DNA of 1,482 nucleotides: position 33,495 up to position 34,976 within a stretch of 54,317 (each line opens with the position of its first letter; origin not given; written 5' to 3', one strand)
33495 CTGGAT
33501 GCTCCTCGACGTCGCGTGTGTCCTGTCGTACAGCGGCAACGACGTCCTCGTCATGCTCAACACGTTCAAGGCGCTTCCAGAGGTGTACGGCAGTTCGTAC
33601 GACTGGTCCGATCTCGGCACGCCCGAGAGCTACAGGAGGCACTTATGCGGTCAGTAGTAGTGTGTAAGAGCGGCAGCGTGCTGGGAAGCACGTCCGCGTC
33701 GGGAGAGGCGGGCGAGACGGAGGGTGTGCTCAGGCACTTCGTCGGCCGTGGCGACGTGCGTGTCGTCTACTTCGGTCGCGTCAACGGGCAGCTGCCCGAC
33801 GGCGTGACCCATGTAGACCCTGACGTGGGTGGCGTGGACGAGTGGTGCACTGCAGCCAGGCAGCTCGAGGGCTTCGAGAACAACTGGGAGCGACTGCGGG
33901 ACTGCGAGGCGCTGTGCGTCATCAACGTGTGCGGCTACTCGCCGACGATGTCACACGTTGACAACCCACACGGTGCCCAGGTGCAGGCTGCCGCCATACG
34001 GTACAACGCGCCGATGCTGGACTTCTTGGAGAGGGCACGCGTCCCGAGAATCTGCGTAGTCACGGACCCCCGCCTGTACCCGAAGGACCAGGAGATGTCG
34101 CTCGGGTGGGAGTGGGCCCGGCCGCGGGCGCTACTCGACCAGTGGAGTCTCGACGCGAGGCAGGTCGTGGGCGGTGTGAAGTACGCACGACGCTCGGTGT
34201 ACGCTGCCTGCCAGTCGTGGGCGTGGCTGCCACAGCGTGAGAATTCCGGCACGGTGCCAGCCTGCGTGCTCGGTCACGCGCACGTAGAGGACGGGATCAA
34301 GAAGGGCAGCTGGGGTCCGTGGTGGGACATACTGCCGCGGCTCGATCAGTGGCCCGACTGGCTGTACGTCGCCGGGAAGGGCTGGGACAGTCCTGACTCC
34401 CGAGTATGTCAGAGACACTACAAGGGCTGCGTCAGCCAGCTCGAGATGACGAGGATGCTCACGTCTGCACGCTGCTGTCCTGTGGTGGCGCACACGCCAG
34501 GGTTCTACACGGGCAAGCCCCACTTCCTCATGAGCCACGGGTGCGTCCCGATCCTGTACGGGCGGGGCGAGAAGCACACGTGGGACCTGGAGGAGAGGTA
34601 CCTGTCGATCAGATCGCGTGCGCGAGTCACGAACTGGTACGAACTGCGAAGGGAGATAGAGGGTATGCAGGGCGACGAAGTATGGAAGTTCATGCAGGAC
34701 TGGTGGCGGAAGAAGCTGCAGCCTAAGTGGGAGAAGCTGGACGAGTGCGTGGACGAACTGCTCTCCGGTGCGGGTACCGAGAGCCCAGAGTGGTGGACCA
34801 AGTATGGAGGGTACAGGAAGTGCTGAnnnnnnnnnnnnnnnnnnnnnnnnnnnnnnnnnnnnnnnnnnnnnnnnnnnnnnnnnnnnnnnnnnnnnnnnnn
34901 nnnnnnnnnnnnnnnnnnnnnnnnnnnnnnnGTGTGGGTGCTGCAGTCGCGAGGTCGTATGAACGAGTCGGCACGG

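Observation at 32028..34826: Phage-encoded nucleotide-sugar pathway (kinase, HAD phosphatase, nucleotidyltransferase) coupled to a GT-B-like transferase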

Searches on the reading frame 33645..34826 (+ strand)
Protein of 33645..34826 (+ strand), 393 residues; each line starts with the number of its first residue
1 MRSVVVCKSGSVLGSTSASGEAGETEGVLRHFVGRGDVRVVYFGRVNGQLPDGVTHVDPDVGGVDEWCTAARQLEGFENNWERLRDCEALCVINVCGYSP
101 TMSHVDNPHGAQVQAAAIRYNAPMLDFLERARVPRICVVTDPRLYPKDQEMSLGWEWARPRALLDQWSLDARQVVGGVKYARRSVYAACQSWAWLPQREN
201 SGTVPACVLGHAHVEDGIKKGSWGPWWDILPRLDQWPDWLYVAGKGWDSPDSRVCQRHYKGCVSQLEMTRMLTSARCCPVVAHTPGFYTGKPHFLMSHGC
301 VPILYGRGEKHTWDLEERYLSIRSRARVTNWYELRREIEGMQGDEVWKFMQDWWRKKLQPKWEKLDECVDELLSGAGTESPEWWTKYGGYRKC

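Call 3: search_protein_families(library=pfam, proteins=[window:33645-34826:+], max_evalue=0.1)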
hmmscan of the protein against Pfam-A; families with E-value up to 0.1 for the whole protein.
window:33645-34826:+ (393 aa): 0 families

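Call 4: search_protein_families(library=phrogs, proteins=[window:33645-34826:+], max_evalue=0.01)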
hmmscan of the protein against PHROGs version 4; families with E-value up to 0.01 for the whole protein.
window:33645-34826:+ (393 aa): 0 families

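Call 8: search_protein_families(library=ncbifam, proteins=[window:33645-34826:+], max_evalue=1)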
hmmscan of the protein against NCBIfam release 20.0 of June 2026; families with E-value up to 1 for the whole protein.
window:33645-34826:+ (393 aa): 0 families

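Call 9: search_solved_structures(query=window:33645-34826:+, max_evalue=10)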
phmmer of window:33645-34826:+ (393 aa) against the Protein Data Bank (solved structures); distinct sequences matched with E-value up to 10: 5.
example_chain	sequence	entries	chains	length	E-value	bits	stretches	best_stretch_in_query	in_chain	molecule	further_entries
1lb5_A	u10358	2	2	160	0.14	13.9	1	278-296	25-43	TNF receptor-associated factor 6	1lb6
1lb4_A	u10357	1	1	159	0.14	13.9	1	278-296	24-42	TNF receptor-associated factor 6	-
4z8m_A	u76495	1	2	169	0.15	13.9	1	278-296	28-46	TNF receptor-associated factor 6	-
5zuj_A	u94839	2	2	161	0.15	13.8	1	278-296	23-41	TNF receptor-associated factor 6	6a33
8hrx_B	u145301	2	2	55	0.46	12.2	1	214-242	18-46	PreS1 protein (Fragment) | Large S protein (Fragment)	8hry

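Call 12: search_dna_similar(query=window:33645-34826:+, collection=phages, mode=protein, max_evalue=0.001, max_rows=30)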
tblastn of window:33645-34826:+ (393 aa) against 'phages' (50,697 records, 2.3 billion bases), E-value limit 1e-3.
No match.

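Call 13: find_homologous_proteins(query=window:33645-34826:+)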
Query window:33645-34826:+ (393 aa): 20 proteins with E <= 0.001 among 2528 candidates.
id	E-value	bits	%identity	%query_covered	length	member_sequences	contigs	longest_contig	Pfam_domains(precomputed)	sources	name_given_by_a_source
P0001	2.1e-281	951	100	100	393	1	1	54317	-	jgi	jgi:hypothetical protein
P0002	3.3e-95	337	45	99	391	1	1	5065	-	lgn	-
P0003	1.3e-88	316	40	100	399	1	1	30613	-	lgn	-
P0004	2.1e-88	315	42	99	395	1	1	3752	-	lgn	-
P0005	1.4e-83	299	40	99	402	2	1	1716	-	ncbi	-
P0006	1.7e-83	299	42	99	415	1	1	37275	-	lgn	-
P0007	2.1e-81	292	40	100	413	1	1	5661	-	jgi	jgi:hypothetical protein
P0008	5.5e-80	287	43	96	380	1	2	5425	-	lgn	-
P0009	2.7e-78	282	39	100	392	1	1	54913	-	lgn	-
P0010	1.4e-77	279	38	100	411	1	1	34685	-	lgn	-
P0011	1.9e-77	279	37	100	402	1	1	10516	-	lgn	-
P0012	6.4e-76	274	41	100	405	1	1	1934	-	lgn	-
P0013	3.5e-75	271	35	99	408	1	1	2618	-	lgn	-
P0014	1.1e-72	263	37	100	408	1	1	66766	-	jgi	jgi:hypothetical protein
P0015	1.1e-72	263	40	99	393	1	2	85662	-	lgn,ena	-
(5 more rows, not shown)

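Call 15: search_solved_structures(query=A1, max_evalue=10, show_alignments=2)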
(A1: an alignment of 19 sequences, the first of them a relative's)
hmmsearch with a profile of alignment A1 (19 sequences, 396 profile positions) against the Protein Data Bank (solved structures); distinct sequences matched with E-value up to 10: 4.
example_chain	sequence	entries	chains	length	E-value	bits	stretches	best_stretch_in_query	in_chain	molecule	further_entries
1lb4_A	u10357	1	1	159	1.3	11.2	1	282-299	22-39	TNF receptor-associated factor 6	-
1lb5_A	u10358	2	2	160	1.3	11.2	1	282-299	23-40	TNF receptor-associated factor 6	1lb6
5zuj_A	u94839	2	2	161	1.3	11.2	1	282-299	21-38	TNF receptor-associated factor 6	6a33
4z8m_A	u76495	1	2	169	1.4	11.1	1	282-299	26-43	TNF receptor-associated factor 6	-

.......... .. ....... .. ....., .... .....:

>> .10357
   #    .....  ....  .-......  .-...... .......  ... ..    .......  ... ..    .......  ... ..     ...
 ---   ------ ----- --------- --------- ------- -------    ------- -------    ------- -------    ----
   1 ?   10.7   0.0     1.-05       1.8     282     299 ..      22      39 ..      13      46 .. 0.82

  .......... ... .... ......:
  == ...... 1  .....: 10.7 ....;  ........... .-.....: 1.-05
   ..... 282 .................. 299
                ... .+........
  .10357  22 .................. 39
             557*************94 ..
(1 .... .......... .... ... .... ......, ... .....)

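Call 17: find_encoding_contigs(protein=P0015, flank=10000, max_places=2)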
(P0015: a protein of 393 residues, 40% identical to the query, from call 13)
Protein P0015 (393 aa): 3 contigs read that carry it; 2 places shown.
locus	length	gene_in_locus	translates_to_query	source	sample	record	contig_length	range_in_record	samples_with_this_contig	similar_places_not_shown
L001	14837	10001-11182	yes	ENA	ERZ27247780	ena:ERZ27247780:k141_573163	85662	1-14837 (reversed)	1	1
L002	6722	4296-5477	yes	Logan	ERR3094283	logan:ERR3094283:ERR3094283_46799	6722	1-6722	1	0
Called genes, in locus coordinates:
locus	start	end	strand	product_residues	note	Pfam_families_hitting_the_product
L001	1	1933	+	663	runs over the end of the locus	PF01612:DNA_pol_A_exo1 (weak), PF00476:DNA_pol_A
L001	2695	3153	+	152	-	-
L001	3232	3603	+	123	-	-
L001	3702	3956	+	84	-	-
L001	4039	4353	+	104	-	-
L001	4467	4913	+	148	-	PF10263:SprT-like (weak)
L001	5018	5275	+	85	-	-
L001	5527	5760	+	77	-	-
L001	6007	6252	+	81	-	-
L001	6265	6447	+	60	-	-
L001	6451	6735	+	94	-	-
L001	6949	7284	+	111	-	-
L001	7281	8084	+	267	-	PF14743:DNA_ligase_OB_2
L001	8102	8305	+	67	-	-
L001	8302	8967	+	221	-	-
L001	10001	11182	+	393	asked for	-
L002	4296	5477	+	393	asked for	-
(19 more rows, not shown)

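Call 18: find_encoding_contigs(protein=P0014, flank=10000, max_places=2)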
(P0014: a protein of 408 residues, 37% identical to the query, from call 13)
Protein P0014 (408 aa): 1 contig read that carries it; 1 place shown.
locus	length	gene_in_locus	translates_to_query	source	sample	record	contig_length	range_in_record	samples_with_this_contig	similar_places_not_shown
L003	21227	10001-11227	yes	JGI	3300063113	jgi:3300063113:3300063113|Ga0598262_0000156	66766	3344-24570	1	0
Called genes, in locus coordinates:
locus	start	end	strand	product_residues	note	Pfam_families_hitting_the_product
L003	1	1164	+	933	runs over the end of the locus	PF01612:DNA_pol_A_exo1, PF00476:DNA_pol_A, PF14890:Intein_splicing (weak), PF00476:DNA_pol_A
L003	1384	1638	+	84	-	-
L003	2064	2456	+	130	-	-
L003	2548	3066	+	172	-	-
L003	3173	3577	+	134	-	-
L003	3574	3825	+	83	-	-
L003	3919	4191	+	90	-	-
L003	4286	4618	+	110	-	-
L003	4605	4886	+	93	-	-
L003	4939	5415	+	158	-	-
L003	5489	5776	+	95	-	-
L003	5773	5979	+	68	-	-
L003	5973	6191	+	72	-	-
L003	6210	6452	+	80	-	-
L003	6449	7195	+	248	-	PF14743:DNA_ligase_OB_2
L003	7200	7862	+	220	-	-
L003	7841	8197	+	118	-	-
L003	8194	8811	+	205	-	PF00483:NTP_transferase (faint), PF12804:NTP_transf_3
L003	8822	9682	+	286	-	-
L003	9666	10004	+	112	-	-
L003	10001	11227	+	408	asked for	-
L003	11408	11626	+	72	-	-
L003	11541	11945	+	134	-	-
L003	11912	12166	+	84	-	-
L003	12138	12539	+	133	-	-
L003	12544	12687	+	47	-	-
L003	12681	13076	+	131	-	PF03928:HbpS-like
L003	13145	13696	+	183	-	PF00188:CAP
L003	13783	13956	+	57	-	-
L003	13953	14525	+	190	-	-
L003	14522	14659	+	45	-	-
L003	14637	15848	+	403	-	-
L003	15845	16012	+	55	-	-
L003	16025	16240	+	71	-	-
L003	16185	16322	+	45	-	-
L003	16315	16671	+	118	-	-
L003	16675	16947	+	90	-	-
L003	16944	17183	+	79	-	-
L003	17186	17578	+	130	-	-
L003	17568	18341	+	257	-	PF12705:PDDEXK_1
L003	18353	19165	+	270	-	PF02954:HTH_8 (faint), PF04545:Sigma70_r4 (faint), PF04542:Sigma70_r2 (weak)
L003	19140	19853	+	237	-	PF04545:Sigma70_r4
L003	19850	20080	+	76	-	-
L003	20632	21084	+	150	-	-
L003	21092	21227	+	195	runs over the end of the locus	PF08281:Sigma70_r4_2, PF04545:Sigma70_r4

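Call 22: find_encoding_contigs(protein=P0009, flank=10000, max_places=1)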
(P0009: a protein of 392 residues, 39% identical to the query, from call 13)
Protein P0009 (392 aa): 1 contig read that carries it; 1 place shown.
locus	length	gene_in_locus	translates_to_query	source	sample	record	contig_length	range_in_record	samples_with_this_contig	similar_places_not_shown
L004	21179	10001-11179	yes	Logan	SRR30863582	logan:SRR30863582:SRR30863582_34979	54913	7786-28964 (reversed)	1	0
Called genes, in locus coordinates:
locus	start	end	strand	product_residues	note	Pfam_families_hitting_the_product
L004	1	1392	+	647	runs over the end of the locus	PF01612:DNA_pol_A_exo1 (faint), PF00476:DNA_pol_A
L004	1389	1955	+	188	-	-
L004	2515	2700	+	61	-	-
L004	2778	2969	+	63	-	-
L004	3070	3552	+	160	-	-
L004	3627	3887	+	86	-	-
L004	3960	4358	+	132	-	-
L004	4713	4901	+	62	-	-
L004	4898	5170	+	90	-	PF13223:DUF4031 (weak)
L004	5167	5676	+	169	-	PF08719:NADAR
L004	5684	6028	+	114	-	-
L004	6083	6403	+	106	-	-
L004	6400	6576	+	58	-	-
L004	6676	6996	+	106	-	-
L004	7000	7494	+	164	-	PF10263:SprT-like (weak)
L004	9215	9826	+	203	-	PF12804:NTP_transf_3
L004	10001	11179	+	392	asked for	-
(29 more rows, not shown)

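Call 23: find_encoding_contigs(protein=P0006, flank=10000, max_places=1)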
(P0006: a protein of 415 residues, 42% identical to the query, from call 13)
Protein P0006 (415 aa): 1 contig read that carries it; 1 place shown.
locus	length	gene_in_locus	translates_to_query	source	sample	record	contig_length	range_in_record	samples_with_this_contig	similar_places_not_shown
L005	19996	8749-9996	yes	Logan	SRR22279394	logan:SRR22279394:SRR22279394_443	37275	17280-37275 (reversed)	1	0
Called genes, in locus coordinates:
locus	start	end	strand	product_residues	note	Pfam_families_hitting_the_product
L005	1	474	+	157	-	?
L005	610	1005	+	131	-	-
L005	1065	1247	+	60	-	-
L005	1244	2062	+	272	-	-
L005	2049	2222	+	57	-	-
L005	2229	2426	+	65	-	-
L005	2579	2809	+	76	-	-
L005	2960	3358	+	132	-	-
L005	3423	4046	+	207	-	-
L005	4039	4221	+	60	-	-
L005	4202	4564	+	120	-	-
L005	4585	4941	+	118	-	PF00166:Cpn10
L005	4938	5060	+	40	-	-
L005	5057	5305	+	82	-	-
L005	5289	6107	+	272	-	PF14743:DNA_ligase_OB_2 (weak), PF04679:DNA_ligase_A_C (weak)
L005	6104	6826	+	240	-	-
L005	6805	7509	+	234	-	PF12804:NTP_transf_3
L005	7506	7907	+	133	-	PF03767:Acid_phosphat_B (weak), PF24694:LNS2_PITM1-3 (weak)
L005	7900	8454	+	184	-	-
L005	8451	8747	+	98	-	PF24043:DUF7352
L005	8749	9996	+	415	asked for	-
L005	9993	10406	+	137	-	-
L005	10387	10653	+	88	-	-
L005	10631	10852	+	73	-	-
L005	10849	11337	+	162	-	-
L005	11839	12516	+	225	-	-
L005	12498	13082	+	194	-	-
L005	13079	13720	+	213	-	PF04545:Sigma70_r4, PF08281:Sigma70_r4_2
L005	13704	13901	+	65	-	-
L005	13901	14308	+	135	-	-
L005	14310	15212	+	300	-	-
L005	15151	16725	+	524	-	-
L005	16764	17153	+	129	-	-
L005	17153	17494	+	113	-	-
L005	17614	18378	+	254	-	-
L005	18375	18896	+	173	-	-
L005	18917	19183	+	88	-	-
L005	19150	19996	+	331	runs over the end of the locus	PF03150:CCP_MauG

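Call 24: predict_structure(alignment_id=A1)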
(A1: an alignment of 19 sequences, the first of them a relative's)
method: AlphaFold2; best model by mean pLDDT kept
length: 393 residues; sequences in the alignment: 19
mean_pLDDT: 88.5   pTM: 0.89
mean pLDDT of the five models: 88.5, 88.0, 87.9, 86.0, 85.5
residues with pLDDT >= 90: 230; 70-90: 136; 50-70: 23; < 50: 4
segments of 3 or more residues with pLDDT < 50: 18-20
pLDDT, mean of each block of 10 residues (from residue 1): 94 64 88 97 93 96 85 94 96 89 82 84 94 95 78 84 93 89 94 92 90 59 85 87 77 74 85 94 82 94 93 90 91 94 92 95 98 95 96 90
secondary structure, 60 per line:
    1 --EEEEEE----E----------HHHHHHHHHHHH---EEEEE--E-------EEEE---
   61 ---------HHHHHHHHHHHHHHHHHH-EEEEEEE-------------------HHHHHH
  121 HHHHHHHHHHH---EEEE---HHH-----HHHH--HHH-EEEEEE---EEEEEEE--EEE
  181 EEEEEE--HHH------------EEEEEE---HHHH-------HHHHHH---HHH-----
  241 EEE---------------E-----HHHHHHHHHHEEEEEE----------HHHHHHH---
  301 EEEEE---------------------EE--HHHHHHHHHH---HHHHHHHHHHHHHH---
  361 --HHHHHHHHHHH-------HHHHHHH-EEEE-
elements in order: E3-8 H24-35 E39-43 E54-57 H70-87 E89-95 H115-131 E135-138 H150-153 E160-165 E169-175 E178-186 E204-209 H213-216 H224-229 E241-243 H265-274 E275-280 H291-297 E301-305 H331-340 H344-357 H363-373 H381-387 E389-392

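Call 26: find_encoding_contigs(protein=P0010, flank=10000, max_places=1)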
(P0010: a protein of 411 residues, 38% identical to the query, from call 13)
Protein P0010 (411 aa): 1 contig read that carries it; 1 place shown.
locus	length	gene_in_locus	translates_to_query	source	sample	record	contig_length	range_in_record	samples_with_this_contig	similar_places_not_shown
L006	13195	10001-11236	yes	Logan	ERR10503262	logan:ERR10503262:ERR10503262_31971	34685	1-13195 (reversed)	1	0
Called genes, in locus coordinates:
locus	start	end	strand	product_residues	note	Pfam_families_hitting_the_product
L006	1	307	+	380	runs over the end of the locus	PF00145:DNA_methylase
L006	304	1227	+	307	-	PF00303:Thymidylat_synt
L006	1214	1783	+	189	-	-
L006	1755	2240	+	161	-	PF00383:dCMP_cyt_deam_1, PF14437:MafB19-deam (weak)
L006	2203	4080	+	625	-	PF01612:DNA_pol_A_exo1 (faint), PF00476:DNA_pol_A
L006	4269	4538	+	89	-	-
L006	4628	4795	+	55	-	-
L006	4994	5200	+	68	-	-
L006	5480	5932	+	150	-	-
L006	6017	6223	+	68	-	-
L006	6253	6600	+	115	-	-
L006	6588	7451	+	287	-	PF14743:DNA_ligase_OB_2 (weak), PF04679:DNA_ligase_A_C (weak)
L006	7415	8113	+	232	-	PF05050:Methyltransf_21 (weak)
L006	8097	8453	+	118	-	-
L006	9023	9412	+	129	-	PF18143:HAD_SAK_2 (weak)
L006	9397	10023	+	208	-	PF12804:NTP_transf_3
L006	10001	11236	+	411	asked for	-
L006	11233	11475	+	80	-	-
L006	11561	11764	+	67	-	-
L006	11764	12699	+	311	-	-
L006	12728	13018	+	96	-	PF07883:Cupin_2 (weak)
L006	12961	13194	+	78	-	?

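Call 27: find_encoding_contigs(protein=P0003, flank=10000, max_places=1)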
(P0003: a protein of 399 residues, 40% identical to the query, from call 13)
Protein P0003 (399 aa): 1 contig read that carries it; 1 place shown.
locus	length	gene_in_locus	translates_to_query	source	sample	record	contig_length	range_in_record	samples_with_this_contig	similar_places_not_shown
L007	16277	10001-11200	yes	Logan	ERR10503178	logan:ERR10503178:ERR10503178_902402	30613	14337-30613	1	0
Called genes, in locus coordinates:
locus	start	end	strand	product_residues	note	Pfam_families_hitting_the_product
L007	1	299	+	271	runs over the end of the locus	PF02511:Thy1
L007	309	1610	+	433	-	PF00145:DNA_methylase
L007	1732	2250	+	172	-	PF00303:Thymidylat_synt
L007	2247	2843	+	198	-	-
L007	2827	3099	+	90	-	-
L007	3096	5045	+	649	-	PF00476:DNA_pol_A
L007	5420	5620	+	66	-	-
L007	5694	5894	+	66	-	-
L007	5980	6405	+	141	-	-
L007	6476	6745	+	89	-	-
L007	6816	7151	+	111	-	-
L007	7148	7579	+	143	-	PF10263:SprT-like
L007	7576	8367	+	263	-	PF14743:DNA_ligase_OB_2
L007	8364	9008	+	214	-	-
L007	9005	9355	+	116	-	-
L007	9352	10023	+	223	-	PF12804:NTP_transf_3 (weak)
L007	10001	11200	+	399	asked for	-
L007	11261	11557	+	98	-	-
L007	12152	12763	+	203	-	-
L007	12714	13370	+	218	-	-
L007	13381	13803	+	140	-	PF23140:Gp80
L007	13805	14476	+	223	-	-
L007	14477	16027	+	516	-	PF17161:DUF5123 (weak)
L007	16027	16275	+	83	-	?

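Call 28: fold_search(model_id=the predicted structure, library=pdb)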
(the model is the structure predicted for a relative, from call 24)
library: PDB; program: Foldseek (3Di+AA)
matches with E <= 10: 1438; with E <= 0.001: 61
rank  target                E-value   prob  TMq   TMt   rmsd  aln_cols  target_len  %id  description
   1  8b62_A                3.0e-07  1.00  0.38  0.41   9.9       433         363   11  Crystal Structure of P. aeruginosa WaaG in complex with UDP-galactose (released 2023-10-04)
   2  8b5s_B                5.8e-07  1.00  0.39  0.42  10.1       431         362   12  Crystal Structure of P. aeruginosa WaaG in complex with UDP-glucose (released 2023-10-04)
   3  7qsg_A                2.4e-06  1.00  0.48  0.50   8.8       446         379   11  Methylmannose polysaccharide mannosyltransferase from M. hassiacum (released 2023-01-25)
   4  2iv7                  3.6e-06  1.00  0.40  0.41   9.8       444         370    8  Crystal Structure of WaaG, a glycosyltransferase involved in lipopolysaccharide biosynthesis (released 2006-10-11)
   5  3mbo_D                4.1e-06  1.00  0.52  0.55   7.0       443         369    9  Crystal Structure of the Glycosyltransferase BaBshA bound with UDP and L-malate (released 2010-09-29)
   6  9iqz_A                5.4e-06  1.00  0.42  0.45  10.7       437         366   11  phage HY126 glycosyltransferase (released 2025-07-16)
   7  5zes_A                1.0e-05  1.00  0.40  0.43   9.8       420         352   14  UDP Glucose alpha tetrahydrobiopterin glycosyltransferase from Synechococcus species PCC 7942 - UDP complex (released 2019-03-06)
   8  5ze7_A                1.2e-05  1.00  0.37  0.41   9.8       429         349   14  UDP Glucose alpha tetrahydrobiopterin glycosyltransferase from Synechococcus species PCC 7942 - apo form (released 2019-03-06)
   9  3mbo_C                1.3e-05  1.00  0.50  0.52   7.2       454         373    8  Crystal Structure of the Glycosyltransferase BaBshA bound with UDP and L-malate (released 2010-09-29)
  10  4n9w                  1.5e-05  1.00  0.45  0.48   8.9       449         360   12  Crystal structure of phosphatidyl mannosyltransferase PimA (released 2014-11-12)
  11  2jjm_A                1.7e-05  1.00  0.53  0.57   6.2       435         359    8  Crystal Structure of a family GT4 glycosyltransferase from Bacillus anthracis ORF BA1558. (released 2008-08-05)
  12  2iyf_A                2.0e-05  1.00  0.33  0.33  11.2       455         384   10  The crystal structure of macrolide glycosyltransferases: A blueprint for antibiotic engineering (released 2007-03-27)
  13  3mbo_G                2.1e-05  1.00  0.53  0.57   6.8       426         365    7  Crystal Structure of the Glycosyltransferase BaBshA bound with UDP and L-malate (released 2010-09-29)
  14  6d9t                  2.2e-05  1.00  0.51  0.53   6.8       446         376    8  BshA from Staphylococcus aureus complexed with UDP (released 2019-05-08)
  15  3c48_B                2.2e-05  1.00  0.42  0.42   9.3       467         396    8  Structure of the retaining glycosyltransferase MshA: The first step in mycothiol biosynthesis. Organism: Corynebacteri (released 2008-03-25)
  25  3mbo_E                4.8e-05  1.00  0.49  0.51   7.0       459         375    8  Crystal Structure of the Glycosyltransferase BaBshA bound with UDP and L-malate (released 2010-09-29)
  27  3mbo_A                5.1e-05  1.00  0.52  0.54   6.8       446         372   10  Crystal Structure of the Glycosyltransferase BaBshA bound with UDP and L-malate (released 2010-09-29)
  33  3mbo_F                6.4e-05  1.00  0.50  0.53   7.2       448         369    8  Crystal Structure of the Glycosyltransferase BaBshA bound with UDP and L-malate (released 2010-09-29)
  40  3mbo_B                2.1e-04  1.00  0.51  0.54   7.0       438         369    8  Crystal Structure of the Glycosyltransferase BaBshA bound with UDP and L-malate (released 2010-09-29)
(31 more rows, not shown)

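Call 71: search_protein_families(library=pfam, proteins=[L003:8822-9682:+, L003:9666-10004:+, L005:7900-8454:+, L005:8451-8747:+, L006:7415-8113:+, L006:8097-8453:+, L007:9005-9355:+, L006:11764-12699:+, L006:12728-13018:+], max_evalue=0.1)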
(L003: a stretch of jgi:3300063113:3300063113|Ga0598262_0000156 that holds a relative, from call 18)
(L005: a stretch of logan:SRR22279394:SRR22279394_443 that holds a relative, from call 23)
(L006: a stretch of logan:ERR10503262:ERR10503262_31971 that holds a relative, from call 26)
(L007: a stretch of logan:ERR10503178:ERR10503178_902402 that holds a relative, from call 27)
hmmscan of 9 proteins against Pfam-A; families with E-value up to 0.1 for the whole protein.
L003:8822-9682:+ (286 aa): 0 families

L003:9666-10004:+ (112 aa): 4 families
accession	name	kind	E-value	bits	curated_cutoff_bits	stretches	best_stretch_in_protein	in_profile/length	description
PF07883.17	Cupin_2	-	8.2e-05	22.7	27.2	1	32-94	9-67/70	Cupin domain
PF01050.24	MannoseP_isomer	-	0.0083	16.8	23.6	1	3-80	7-84/116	Mannose-6-phosphate isomerase C-terminal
PF05899.18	Cupin_3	-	0.055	13.6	23.5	1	39-79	22-60/74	EutQ-like cupin domain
PF12852.13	Cupin_6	-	0.063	13.5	26.7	1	22-90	14-79/183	Cupin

L005:7900-8454:+ (184 aa): 0 families

L005:8451-8747:+ (98 aa): 1 family
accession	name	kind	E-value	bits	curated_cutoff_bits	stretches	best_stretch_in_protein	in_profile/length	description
PF24043.1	DUF7352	-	1.7e-15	57.5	27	1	1-85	1-89/97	Domain of unknown function (DUF7352)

L006:7415-8113:+ (232 aa): 1 family
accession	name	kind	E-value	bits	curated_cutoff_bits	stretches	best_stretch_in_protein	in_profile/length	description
PF05050.19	Methyltransf_21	-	3.2e-06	27.8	22.7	1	123-211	74-172/173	Methyltransferase FkbM domain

L006:8097-8453:+ (118 aa): 0 families

L007:9005-9355:+ (116 aa): 2 families
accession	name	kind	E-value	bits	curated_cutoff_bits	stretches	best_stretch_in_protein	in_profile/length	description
PF23483.1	Microp_apicomplexa_2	-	0.012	16.3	27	1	54-95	31-71/108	Apicomplexa microprotein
PF04614.17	Pex19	-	0.017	15.3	22.2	1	40-73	200-233/249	Pex19 protein family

L006:11764-12699:+ (311 aa): 0 families

L006:12728-13018:+ (96 aa): 3 families
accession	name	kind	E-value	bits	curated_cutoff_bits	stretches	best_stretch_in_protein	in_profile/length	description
PF07883.17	Cupin_2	-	1.4e-06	28.4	27.2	1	2-58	14-67/70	Cupin domain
PF00190.28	Cupin_1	-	0.014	15.4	22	1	2-59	49-112/151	Cupin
PF07385.18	Lyx_isomer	-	0.055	13.1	20.8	0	1-22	102-124/222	D-lyxose isomerase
